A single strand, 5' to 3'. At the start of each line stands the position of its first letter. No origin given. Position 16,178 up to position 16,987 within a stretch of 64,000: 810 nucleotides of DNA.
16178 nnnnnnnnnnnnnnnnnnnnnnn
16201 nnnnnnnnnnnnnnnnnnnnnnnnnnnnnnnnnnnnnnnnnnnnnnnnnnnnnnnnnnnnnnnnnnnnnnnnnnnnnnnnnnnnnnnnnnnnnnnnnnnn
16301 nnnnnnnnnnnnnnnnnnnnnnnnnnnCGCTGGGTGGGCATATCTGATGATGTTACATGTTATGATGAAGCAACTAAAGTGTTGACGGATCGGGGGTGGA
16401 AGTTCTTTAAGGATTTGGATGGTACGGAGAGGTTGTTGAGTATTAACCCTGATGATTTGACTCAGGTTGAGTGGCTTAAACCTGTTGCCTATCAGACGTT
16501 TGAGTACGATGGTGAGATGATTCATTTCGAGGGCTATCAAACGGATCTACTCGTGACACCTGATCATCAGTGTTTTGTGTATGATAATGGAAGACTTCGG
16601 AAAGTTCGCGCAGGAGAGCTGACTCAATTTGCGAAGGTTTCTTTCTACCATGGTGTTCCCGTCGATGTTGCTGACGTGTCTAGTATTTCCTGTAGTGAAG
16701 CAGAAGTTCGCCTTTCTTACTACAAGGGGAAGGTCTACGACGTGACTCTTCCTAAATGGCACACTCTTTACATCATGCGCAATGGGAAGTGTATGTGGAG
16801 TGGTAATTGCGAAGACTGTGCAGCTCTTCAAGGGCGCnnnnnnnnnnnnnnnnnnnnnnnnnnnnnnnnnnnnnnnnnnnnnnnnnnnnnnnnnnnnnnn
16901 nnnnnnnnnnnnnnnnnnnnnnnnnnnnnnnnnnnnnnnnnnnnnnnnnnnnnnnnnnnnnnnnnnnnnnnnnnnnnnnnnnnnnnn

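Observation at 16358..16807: Second mini-intein sits immediately before the CxxC of the MuF-like head-morphogenesis domain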

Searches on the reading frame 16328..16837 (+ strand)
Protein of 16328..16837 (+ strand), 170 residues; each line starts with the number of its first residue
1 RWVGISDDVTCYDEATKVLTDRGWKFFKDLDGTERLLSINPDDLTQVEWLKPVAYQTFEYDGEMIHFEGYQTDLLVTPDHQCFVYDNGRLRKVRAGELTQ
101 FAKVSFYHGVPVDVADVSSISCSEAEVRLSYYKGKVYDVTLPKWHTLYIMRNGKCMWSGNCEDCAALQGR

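Call 4: search_protein_families(library=pfam, proteins=[window:16358-16807:+], max_evalue=1)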
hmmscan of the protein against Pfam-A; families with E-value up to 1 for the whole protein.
window:16358-16807:+ (150 aa): 1 family
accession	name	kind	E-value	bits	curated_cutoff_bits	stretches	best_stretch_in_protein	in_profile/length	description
PF14890.11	Intein_splicing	-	0.026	14.8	35.8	1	62-89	59-87/155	Intein splicing domain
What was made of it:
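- On Intein (class 1, Hint superfamily): Intein_splicing 14.8 bits against GA 35.8 (call 4).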

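Call 6: search_protein_families(library=phrogs, proteins=[window:16358-16807:+], max_evalue=1)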
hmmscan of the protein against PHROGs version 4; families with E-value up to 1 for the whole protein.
window:16358-16807:+ (150 aa): 2 families
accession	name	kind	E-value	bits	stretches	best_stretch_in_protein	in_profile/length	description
phrog_85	-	DNA, RNA and nucleotide metabolism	3.7e-05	23.4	1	1-75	89-161/866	thymidylate synthase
phrog_37938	-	unknown function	0.015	16.5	1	54-87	91-123/128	-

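Call 7: search_solved_structures(query=window:16358-16807:+, max_evalue=10, show_alignments=3)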
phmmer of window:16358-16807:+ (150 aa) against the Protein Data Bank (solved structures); distinct sequences matched with E-value up to 10: 3.
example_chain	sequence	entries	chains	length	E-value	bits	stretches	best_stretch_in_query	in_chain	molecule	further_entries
6rpp_A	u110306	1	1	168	0.13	15.7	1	64-137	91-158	Cell division control protein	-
6zgq_A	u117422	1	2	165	0.2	15.2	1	5-87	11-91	AceL NrdHF-1-1 Intein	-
6rpq_A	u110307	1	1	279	0.8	13.2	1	63-137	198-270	Ubiquitin-like protein SMT3,1108aa long hypothetical cell division control protein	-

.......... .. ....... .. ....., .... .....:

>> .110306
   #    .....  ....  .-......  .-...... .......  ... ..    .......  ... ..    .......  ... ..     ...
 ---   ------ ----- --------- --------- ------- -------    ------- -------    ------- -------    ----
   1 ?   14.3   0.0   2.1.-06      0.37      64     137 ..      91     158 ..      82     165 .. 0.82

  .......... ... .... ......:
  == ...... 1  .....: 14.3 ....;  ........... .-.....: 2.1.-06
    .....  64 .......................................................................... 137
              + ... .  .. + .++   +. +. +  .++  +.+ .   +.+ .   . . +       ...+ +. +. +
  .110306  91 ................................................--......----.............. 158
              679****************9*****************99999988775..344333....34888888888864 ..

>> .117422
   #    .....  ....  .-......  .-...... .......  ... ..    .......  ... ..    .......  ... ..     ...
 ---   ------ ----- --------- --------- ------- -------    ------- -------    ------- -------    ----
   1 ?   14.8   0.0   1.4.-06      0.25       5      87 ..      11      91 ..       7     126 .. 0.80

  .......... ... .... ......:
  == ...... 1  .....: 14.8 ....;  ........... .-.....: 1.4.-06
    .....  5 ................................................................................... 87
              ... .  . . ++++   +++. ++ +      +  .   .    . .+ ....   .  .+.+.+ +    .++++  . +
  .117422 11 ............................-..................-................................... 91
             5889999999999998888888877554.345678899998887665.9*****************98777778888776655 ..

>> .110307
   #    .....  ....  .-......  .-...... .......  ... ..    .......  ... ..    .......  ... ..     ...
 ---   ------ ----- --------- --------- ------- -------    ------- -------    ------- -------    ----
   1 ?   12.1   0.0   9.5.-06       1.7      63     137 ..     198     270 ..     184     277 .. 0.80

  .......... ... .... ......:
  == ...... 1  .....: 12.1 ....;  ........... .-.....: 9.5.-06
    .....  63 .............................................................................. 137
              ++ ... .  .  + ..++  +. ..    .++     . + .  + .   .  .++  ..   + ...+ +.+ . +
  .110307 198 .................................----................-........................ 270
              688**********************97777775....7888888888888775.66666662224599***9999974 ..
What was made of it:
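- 16730..16768 (+): Block F (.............), with Asp128 (F:4) and His135 (F:13). It aligns to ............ of the CDC21 inteins (call 7).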

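Call 11: search_dna_similar(query=window:16358-16807:+, collection=phages, mode=protein, max_evalue=1, max_rows=25)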
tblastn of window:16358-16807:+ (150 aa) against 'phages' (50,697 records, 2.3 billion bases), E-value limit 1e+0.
Records with a match: 95; places in all: 103; records where one place covers at least 80% of the query: 1.
Best place of each record, by identity: <60% 95.
By first word of the organism name: Mycobacterium 26; Staphylococcus 10; Pseudomonas 8; Escherichia 8; Vibrio 6; Salmonella 6; Gordonia 6; Prevotella 4; Tenacibaculum 3; Synechococcus 2; and 10 more.
By host as written in the record: Mycobacterium smegmatis mc2 155 16; - 12; Mycobacterium smegmatis mc#155 9; Pseudomonas syringae pv. porri LMG 28495 8; Escherichia coli 7; Staphylococcus aureus 4; Prevotella sp. 4; Gordonia terrae 3612 4; and 22 more.
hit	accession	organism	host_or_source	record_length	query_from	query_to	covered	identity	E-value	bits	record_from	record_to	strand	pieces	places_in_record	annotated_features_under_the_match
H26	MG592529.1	Vibrio phage 1.161.O._10N.261.48.C5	Vibrio lentus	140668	1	142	95%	28.2%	1e-7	55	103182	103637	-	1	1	hint domain protein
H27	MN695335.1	Synechococcus phage B23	Synechoccus sp.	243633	1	119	79%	31.2%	5e-6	50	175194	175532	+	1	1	hypothetical protein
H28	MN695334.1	Synechococcus phage B3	Synechoccus sp.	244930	1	119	79%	31.2%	5e-6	50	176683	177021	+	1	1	hypothetical protein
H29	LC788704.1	Staphylococcus phage phiSNIID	sewage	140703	1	114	76%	31.1%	9e-8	56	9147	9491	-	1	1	nicotinamide phosphoribosyl transferase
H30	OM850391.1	Staphylococcus phage O1-102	Staphylococcus aureus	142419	1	114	76%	31.1%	1e-7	56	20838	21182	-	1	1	record has no annotation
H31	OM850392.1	Staphylococcus phage B2-102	Staphylococcus aureus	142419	1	114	76%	31.1%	1e-7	56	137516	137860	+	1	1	record has no annotation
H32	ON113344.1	Staphylococcus phage T2-102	Staphylococcus aureus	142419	1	114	76%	31.1%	1e-7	56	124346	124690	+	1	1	record has no annotation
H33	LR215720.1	Staphylococcus phage Stab23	-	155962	1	114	76%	30.3%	1e-7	55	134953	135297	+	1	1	g198: Nicotinamide phosphoribosyltransferase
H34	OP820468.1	Mycobacterium phage RedBird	Mycobacterium smegmatis mc#155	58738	1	105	70%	32.5%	4e-2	39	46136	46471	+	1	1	75: DNA methyltransferase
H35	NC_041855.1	Mycobacterium phage Dorothy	Mycobacterium smegmatis mc2 155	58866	1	105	70%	32.5%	4e-2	39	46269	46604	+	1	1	75: methyltransferase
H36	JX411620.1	Mycobacterium phage Dorothy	Mycobacterium smegmatis mc2 155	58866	1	105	70%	32.5%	4e-2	39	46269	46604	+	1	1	75: DNA methylase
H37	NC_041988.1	Mycobacterium phage ShiLan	Mycobacterium smegmatis mc2 155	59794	1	105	70%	32.5%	5e-2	39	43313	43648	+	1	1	65: DNA methyltransferase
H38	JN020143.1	Mycobacterium phage ShiLan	Mycobacterium smegmatis mc2 155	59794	1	105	70%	32.5%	5e-2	39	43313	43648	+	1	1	65: DNA methylase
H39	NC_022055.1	Mycobacterium phage Bobi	Mycobacterium smegmatis mc2 155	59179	1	105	70%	32.5%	5e-2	39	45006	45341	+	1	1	73: DNA methyltransferase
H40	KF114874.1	Mycobacterium phage Bobi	Mycobacterium smegmatis mc2 155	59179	1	105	70%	32.5%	5e-2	39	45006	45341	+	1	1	73: DNA methylase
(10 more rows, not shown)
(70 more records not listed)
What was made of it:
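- Hits to inteins in NAMPT, RNR alpha and beta, MTases, primase and portal genes (call 11).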

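Call 18: find_homologous_proteins(query=window:16358-16807:+, max_evalue=0.001)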
Query window:16358-16807:+: 2 candidates shared short words with the query, none scored E <= 0.001.
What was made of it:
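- Tried and rejected: Word-indexed homology search with the bare intein (call 18).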

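Call 25: get_annotated_region(hit=H26, flank=2500)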
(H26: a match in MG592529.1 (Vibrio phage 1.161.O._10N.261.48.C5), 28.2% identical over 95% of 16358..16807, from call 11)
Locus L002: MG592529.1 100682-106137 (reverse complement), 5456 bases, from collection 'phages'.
description: Vibrio phage 1.161.O._10N.261.48.C5, partial genome.
organism: Vibrio phage 1.161.O._10N.261.48.C5 (NCBI taxid 1881340)
taxonomy: Viruses; Duplodnaviria; Heunggongvirae; Uroviricota; Caudoviricetes
host: Vibrio lentus; source: iron chloride precipitation of 0.2um-filtered seawater, resuspended in oxalate solution; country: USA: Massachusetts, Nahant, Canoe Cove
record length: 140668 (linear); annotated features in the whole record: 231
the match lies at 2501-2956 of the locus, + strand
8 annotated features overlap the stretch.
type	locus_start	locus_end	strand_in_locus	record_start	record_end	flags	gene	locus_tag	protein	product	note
CDS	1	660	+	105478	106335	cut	-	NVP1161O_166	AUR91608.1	D12 class N6 adenine-specific DNA methyltransferase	NVP1161O_166; tara_best_match:OM-RGC.v1.008011900; cvp_best_match:CAMPEP_0000015094; InterPro:IPR023095; ...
CDS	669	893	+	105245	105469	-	-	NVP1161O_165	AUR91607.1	hypothetical protein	NVP1161O_165; tara_best_match:OM-RGC.v1.033531543; cvp_best_match:CAMPEP_0000015172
CDS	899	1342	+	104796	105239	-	-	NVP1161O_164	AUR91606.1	hypothetical protein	NVP1161O_164; tara_best_match:OM-RGC.v1.023443167; cvp_best_match:CAMPEP_0000014690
CDS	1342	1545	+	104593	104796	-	-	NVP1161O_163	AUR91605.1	hypothetical protein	NVP1161O_163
CDS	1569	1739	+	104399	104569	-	-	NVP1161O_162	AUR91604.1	hypothetical protein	NVP1161O_162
CDS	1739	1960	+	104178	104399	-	-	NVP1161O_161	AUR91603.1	hypothetical protein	NVP1161O_161; tara_best_match:OM-RGC.v1.034570023; cvp_best_match:CAMPEP_0000014716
CDS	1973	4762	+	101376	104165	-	-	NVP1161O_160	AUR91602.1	hint domain protein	NVP1161O_160; InterPro:IPR003587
CDS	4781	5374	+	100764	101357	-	-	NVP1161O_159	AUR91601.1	ribonucleotide reductase small chain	NVP1161O_159; tara_best_match:OM-RGC.v1.019909791; cvp_best_match:RF_PEP_327198239; pfam:PF00268|pog:POG0089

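Call 34: predict_structure(alignment_id=A2)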
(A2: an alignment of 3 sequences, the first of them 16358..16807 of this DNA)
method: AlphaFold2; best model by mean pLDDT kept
length: 150 residues; sequences in the alignment: 3
mean_pLDDT: 71.1   pTM: 0.64
mean pLDDT of the five models: 71.1, 65.5, 62.2, 41.0, 40.9
residues with pLDDT >= 90: 13; 70-90: 71; 50-70: 45; < 50: 21
segments of 3 or more residues with pLDDT < 50: 94-113
pLDDT, mean of each block of 10 residues (from residue 1): 88 90 84 75 77 76 68 59 67 45 40 62 84 77 75
secondary structure, 60 per line:
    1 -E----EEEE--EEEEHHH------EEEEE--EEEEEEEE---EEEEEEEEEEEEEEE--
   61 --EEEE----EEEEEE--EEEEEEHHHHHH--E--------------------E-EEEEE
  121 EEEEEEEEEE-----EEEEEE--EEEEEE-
elements in order: E7-10 E13-16 E26-30 E33-40 E44-58 E63-66 E71-76 E79-84 H85-90 E116-130 E136-141 E144-149
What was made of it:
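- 16637..16696 (+): Variable linker (intein residues 94-113), at the position where full-size relatives carry an insert of about 200 aa (the usual position of a homing endonuclease). pLDDT below 50 (call 34).
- On Mini-intein (no homing endonuclease): Total length is 150 aa. The linker is 20 aa, of low pLDDT, and gives no domain hit (calls 4, 34).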

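Call 36: fold_search(model_id=the predicted structure, library=pdb)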
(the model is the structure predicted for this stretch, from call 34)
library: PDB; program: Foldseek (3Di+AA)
matches with E <= 10: 221; with E <= 0.001: 5
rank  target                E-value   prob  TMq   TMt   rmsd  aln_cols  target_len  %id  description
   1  6zgq_A                3.7e-06  1.00  0.61  0.60   7.6       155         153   17  AceL NrdHF class 3 split intein GSH linked splice inactive variant - C124A, N146A (released 2020-09-16)
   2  6zgq_B                4.6e-06  1.00  0.60  0.59   7.6       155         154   17  AceL NrdHF class 3 split intein GSH linked splice inactive variant - C124A, N146A (released 2020-09-16)
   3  2lwy_MODEL_1_A        1.8e-05  1.00  0.59  0.63   5.0       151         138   18  Solution Structure of Bacterial Intein-Like domain from Clostridium thermocellum (released 2013-05-08)
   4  6rpq                  2.1e-04  1.00  0.54  0.36   6.8       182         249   19  Crystal structure of PhoCDC21-1 intein (released 2019-08-14)
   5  7cfv_MODEL_1_A        7.9e-04  1.00  0.49  0.53   6.5       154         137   19  Solution NMR structure of DnaX mini intein from Spirulina platensis (released 2020-12-23)
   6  9hth_A                1.1e-03  1.00  0.57  0.51   7.3       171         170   15  Crystal structure of the fused, cysteine-less Aes123 PolB1 split intein (with S1A, N159A mutations) (released 2025-05-07)
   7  1at0                  1.2e-03  1.00  0.57  0.59   7.4       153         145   17  17-kDA fragment of hedgehog C-terminal autoprocessing domain (released 1997-11-12)
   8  2jmz_MODEL_1_A        1.3e-03  1.00  0.48  0.41   5.6       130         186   20  Solution structure of a KlbA intein precursor from Methanococcus jannaschii (released 2007-07-10)
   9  4o1s_A                1.3e-03  1.00  0.56  0.51   7.4       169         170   14  Crystal structure of TvoVMA intein (released 2014-03-19)
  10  5bkh                  2.1e-03  1.00  0.37  0.33  15.9       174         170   17  The splicing activity and an alternative domain-swapped structure of the Pyrococcus horikoshii PolII mini-intein (released 2021-08-11)
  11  2lqm_MODEL_1_A        2.5e-03  1.00  0.50  0.44   9.6       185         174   14  Solution Structures of RadA intein from Pyrococcus horikoshii (released 2012-05-16)
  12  9hth_B                2.7e-03  1.00  0.57  0.51   7.2       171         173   15  Crystal structure of the fused, cysteine-less Aes123 PolB1 split intein (with S1A, N159A mutations) (released 2025-05-07)
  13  6tmm_BBB              2.8e-03  1.00  0.50  0.49   7.2       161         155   10  BIL2 domain from T.thermophila BUBL1 locus (C1A-N143A) (released 2020-12-16)
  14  6riy_B                2.9e-03  1.00  0.48  0.53   6.8       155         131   15  Crystal structure of MchDnaB-1 intein (N145AA) (released 2020-05-13)
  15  6rix_A                3.1e-03  1.00  0.51  0.57   6.3       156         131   15  Crystal structure of MchDnaB-1 intein (released 2020-05-13)
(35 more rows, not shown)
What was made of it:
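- On Intein (class 1, Hint superfamily): The top 50 Foldseek PDB hits are all HINT-fold proteins, with the best at E 3.7e-6 and TM about 0.6 (calls 34, 36).
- Closest known: AceL NrdHF, Pab/Pho CDC21 and DnaX mini-inteins. Same: They share the HINT fold and the block B (VTPxH) and block F (VYD...H) signatures (calls 7, 36).
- The top 50 Foldseek PDB hits are all inteins, BIL or hedgehog domains; the best is E 3.7e-6 (call 36). The HINT fold also matches bacterial intein-like and hedgehog autoprocessing domains (call 36, ranks 3, 7 and 13).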

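Call 52: search_protein_families(library=ncbifam, proteins=[window:16328-16837:+], max_evalue=1)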
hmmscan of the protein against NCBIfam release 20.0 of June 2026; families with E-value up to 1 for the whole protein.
window:16328-16837:+ (170 aa): 2 families
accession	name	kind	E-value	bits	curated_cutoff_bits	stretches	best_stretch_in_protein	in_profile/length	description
NF011302.0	PRK14714.1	equivalog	4.9e-05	21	1791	1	59-149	1004-1093/1350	DNA-directed DNA polymerase II large subunit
NF045703.1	rSAM_Tes_intein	exception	0.0037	15.1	1700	1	46-113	213-281/1040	tetraether lipid synthase Tes, intein-containing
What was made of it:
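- Weak PDB, Pfam and NCBIfam sequence hits are all to inteins or intein-containing models (calls 4, 7, 52).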

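Call 60: find_related_loci(query=A2, collection=viral_contigs, flank=2500)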
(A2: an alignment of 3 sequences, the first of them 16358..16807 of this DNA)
Query A2 (150 aa) in viral_contigs; peptide patterns used: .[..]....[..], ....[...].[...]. (x = any residue, [..] = any of these).
591 stretches matched a pattern (row limit reached: there are more); 260 encode a relative of the query (tblastn E <= 1e-3); the best 80 are kept; 80 distinct loci.
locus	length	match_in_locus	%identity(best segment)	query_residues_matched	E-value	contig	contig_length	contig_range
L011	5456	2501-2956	72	1-150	1e-74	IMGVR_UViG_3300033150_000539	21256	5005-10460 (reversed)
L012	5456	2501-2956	72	1-150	1e-74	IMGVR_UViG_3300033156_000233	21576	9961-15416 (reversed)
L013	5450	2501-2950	85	1-150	6e-89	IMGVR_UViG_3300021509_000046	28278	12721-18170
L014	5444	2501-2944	40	1-150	8e-31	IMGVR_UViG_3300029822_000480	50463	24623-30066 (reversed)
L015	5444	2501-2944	39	1-150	1e-30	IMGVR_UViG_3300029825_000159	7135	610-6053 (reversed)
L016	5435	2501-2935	40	1-150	4e-27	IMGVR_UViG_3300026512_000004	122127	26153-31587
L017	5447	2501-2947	37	1-150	4e-22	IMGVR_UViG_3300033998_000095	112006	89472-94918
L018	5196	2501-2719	50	1-74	6e-22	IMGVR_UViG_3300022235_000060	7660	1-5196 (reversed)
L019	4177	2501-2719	50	1-74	7e-22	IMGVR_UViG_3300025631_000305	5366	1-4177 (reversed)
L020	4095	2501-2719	50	1-74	8e-22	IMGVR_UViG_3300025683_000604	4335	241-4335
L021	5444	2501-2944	34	1-150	1e-20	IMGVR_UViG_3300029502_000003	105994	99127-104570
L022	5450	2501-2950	35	1-150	5e-20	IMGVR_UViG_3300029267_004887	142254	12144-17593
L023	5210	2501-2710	52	1-71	6e-20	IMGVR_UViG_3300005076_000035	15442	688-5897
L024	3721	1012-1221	52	1-71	6e-20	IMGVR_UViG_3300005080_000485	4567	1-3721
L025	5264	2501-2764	44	1-87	8e-20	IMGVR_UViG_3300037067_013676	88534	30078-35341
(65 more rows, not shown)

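Call 61: find_related_loci(query=A2, collection=genome_contigs, flank=2500)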
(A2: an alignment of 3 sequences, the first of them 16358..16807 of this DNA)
Query A2 (150 aa) in genome_contigs; peptide patterns used: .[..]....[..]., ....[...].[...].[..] (x = any residue, [..] = any of these).
546 stretches matched a pattern; 135 encode a relative of the query (tblastn E <= 1e-3); the best 80 are kept; 80 distinct loci.
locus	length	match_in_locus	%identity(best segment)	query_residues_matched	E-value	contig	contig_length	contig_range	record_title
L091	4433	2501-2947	36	1-150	1e-21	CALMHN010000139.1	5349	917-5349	MAG TPA_asm: uncultured bacterium isolate SRR5007354_bin.6_CONCOCT_v1.1_MAG genome assembly, contig: ERZ778036.12807, wh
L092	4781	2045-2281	43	1-82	2e-19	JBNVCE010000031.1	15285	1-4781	MAG: Thermoplasmatota archaeon isolate A05DMB23 NODE_31_length_15285_cov_3.844846, whole genome shotgun sequence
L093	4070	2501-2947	36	1-150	2e-19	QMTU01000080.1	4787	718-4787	MAG: Thermoplasmata archaeon isolate B1_G16 B1_Guay16_scaffold_20248, whole genome shotgun sequence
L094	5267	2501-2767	43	1-88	2e-19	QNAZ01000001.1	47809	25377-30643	MAG: Thermodesulfobacteriota bacterium isolate B27_G15 B27_Guay15_scaffold_00028, whole genome shotgun sequence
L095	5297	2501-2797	38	1-99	3e-19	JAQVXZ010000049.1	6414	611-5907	MAG: Bacteroidales bacterium isolate STF2_138 NODE_41948_length_6414_cov_22.881183_Sandtown_F2, whole genome shotgun seq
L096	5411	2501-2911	38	1-140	4e-19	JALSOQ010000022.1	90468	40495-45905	MAG: Archaeoglobaceae archaeon isolate 356-284_metabat1_scaf2bin.125 356-284_scaffold_52_c1, whole genome shotgun sequen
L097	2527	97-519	33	1-150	2e-19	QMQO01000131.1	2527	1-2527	MAG: Candidatus Woesearchaeota archaeon isolate B72_G16 B72_Guay16_scaffold_58546, whole genome shotgun sequence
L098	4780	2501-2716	47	1-73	3e-19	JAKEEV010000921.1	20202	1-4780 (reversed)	MAG: Planctomycetia bacterium isolate PMV_1_maxbin.004 PMV_1_maxbin.004.k101_890836, whole genome shotgun sequence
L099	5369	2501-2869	35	1-121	4e-19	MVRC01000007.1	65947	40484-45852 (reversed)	MAG: Methanomassiliicoccales archaeon PtaU1.Bin124 A4E32_contig000007, whole genome shotgun sequence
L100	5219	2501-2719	45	1-74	8e-19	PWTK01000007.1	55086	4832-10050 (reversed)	MAG: Syntrophomonadaceae bacterium isolate CSSed11_181 CS-Sed11-C252, whole genome shotgun sequence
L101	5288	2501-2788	39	1-101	7e-19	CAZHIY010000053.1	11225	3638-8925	MAG TPA_asm: uncultured Thermoplasmatales archaeon isolate binchicken_co129_679 genome assembly, contig: NODE_18322_leng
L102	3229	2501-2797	36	1-102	3e-18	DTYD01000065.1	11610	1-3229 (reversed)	MAG TPA_asm: Hadesarchaea archaeon isolate UWMA-0211 k99_2249514, whole genome shotgun sequence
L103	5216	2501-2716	45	1-74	3e-18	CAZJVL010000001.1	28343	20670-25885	MAG TPA_asm: uncultured Candidatus Saccharibacteria bacterium isolate binchicken_co173_194 genome assembly, contig: NODE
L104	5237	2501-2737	43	1-82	7e-18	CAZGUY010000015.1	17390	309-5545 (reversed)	MAG TPA_asm: uncultured Gammaproteobacteria bacterium isolate binchicken_co77_94 genome assembly, contig: NODE_3898_leng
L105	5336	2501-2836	39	1-115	6e-18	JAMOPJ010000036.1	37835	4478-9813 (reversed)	MAG: Archaeoglobaceae archaeon isolate 4559-240_metabat1_scaf2bin.032 4559-240_scaffold_442_c1, whole genome shotgun seq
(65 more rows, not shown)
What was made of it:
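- Tried and rejected: It was replaced by pattern scans (calls 60, 61).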
